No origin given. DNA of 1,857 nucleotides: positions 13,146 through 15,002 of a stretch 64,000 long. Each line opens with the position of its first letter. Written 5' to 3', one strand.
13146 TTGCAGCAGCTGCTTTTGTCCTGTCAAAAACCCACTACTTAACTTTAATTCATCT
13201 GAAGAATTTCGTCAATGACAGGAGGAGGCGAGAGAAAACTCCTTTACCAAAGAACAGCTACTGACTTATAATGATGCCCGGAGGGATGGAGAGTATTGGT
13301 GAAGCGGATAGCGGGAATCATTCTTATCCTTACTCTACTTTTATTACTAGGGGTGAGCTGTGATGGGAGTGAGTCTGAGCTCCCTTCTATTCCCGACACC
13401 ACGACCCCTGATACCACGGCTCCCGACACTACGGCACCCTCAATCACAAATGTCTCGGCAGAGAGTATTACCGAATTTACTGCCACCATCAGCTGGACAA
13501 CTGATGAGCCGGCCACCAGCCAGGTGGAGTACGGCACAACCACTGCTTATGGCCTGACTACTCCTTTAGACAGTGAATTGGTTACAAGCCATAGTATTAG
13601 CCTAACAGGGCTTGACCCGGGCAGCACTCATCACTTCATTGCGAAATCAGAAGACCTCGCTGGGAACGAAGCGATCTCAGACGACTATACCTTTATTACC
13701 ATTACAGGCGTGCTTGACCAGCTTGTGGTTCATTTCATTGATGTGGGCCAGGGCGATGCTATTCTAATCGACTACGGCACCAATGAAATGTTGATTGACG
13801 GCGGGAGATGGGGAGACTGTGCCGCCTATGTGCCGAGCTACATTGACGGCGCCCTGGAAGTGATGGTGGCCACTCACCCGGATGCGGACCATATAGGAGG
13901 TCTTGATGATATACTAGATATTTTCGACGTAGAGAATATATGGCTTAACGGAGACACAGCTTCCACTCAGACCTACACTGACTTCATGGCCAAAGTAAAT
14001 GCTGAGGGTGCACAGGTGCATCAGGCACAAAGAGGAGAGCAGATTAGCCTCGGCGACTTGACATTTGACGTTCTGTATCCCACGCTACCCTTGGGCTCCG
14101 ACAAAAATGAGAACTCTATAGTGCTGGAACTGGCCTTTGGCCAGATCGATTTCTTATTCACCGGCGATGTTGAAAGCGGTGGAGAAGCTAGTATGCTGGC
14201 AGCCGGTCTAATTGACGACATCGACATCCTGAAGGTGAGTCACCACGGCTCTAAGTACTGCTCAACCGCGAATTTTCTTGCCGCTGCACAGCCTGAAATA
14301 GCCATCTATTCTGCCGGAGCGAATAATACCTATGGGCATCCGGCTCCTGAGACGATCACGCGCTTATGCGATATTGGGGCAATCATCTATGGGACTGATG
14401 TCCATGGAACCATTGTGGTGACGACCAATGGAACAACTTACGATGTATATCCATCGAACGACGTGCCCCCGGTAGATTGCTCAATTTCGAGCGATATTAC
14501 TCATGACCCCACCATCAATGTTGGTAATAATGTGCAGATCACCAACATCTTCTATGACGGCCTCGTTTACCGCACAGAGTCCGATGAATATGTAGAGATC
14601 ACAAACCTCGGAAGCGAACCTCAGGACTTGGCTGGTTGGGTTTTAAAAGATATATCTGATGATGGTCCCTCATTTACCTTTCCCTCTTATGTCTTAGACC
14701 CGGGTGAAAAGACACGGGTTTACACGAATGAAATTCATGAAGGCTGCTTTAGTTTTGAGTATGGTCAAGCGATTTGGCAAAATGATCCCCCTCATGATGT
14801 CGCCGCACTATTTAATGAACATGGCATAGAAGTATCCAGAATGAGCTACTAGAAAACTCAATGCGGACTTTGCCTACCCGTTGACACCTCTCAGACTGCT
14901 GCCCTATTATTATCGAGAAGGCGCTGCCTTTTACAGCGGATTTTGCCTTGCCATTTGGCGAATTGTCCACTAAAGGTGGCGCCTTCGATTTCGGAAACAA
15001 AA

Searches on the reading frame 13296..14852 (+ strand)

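Call 3: search_protein_families(library=pfam, proteins=[window:13296-14852:+], max_evalue=0.01)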
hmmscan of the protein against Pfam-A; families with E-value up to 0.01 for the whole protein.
window:13296-14852:+ (518 aa): 4 families
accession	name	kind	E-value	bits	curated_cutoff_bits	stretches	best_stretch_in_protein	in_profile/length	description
PF00932.25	LTD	-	3.1e-16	60.1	34.3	1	411-518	6-107/109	Lamin Tail Domain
PF00753.33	Lactamase_B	-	5.7e-10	39.9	22.7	1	149-341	2-195/196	Metallo-beta-lactamase superfamily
PF12706.13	Lactamase_B_2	-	6.2e-05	23.1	27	1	187-296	31-147/200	Beta-lactamase superfamily domain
PF16656.11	Pur_ac_phosph_N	-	6.9e-05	23.8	30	1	53-135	6-93/93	Purple acid Phosphatase, N-terminal domain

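Call 4: search_protein_families(library=padloc, proteins=[window:13296-14852:+], max_evalue=0.01)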
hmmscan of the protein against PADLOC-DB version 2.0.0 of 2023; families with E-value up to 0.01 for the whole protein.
window:13296-14852:+ (518 aa): 9 families
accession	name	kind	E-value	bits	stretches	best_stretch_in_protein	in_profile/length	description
PDLC03854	LmuA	-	4.7e-19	66.7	2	268-359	210-305/345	-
PDLC03805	RTasMBL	-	6.9e-14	49.7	2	145-219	3-85/322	DRT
PDLC04676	PDC-M48B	-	1.4e-11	41.9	1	144-219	6-93/357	-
PDLC02158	Avs1a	-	1.7e-11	42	2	151-207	9-71/392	-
PDLC04675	PDC-M48B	-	1.1e-06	26.1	1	247-342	132-231/291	-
PDLC04674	PDC-M48B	-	1.3e-06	25.9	1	151-339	19-215/270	-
PDLC04673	PDC-M48B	-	3.5e-06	24.6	1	148-226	7-91/296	-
PDLC04677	PDC-M48B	-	2.6e-05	21.7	1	270-378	213-324/339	-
PDLC01096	C3a212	-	0.0042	14.3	1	428-511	204-272/279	SNc+LTD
